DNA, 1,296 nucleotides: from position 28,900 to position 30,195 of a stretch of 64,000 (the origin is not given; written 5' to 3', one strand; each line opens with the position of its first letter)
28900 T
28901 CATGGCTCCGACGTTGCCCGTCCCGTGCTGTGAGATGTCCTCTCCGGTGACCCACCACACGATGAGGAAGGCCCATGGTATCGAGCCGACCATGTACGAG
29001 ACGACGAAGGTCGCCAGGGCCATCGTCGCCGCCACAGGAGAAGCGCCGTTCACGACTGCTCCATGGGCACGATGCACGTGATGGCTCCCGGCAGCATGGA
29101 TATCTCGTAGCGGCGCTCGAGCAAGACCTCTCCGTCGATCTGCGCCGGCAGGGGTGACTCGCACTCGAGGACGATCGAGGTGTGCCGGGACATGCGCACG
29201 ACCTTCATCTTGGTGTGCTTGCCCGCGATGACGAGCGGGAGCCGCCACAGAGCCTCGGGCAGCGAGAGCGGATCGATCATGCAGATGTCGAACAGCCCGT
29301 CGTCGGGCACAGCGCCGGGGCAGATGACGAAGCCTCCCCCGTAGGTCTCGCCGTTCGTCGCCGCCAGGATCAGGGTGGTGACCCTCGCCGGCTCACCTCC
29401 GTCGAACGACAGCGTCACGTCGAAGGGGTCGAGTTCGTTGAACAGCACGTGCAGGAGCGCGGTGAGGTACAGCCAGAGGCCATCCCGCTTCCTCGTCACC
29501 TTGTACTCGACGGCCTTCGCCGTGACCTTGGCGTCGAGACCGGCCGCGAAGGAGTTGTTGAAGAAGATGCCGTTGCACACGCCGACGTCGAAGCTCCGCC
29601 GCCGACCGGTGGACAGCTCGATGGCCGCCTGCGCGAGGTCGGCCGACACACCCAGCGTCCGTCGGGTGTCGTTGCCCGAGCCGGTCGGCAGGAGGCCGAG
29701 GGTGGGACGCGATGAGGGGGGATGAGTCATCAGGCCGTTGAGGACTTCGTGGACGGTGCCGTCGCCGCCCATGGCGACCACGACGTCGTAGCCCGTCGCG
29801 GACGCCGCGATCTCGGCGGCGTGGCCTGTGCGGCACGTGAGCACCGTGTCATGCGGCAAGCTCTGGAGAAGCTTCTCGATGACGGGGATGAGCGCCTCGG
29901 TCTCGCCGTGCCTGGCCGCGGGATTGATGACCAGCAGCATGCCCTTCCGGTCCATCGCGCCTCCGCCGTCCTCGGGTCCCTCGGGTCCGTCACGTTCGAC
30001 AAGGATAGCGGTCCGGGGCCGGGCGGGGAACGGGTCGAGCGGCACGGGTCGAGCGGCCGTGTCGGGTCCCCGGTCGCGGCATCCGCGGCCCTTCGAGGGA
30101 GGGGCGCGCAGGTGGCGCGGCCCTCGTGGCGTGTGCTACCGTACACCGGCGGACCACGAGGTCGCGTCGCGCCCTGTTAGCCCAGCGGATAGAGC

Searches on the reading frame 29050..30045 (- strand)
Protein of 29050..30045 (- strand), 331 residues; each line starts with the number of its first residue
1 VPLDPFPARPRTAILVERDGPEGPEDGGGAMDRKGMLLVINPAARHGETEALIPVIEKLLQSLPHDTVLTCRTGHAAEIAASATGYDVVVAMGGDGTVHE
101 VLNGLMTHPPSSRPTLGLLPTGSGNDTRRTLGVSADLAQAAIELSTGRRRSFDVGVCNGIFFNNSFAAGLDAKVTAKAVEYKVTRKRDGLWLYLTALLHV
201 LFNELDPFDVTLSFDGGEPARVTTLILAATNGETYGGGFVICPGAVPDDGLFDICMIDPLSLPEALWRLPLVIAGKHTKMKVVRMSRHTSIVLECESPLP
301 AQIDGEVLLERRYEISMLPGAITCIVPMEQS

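Call 56: search_protein_families(library=pfam, proteins=[window:29050-30045:-], max_evalue=0.00001)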
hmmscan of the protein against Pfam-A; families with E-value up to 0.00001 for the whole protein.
window:29050-30045:- (331 aa): 2 families
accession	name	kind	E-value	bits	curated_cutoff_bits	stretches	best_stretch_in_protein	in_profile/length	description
PF00781.29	DAGK_cat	-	4.7e-26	91.3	23.6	1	36-156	2-124/125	Diacylglycerol kinase catalytic domain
PF19279.4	YegS_C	-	1.4e-25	90.4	27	1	166-325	3-157/158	YegS C-terminal NAD kinase beta sandwich-like domain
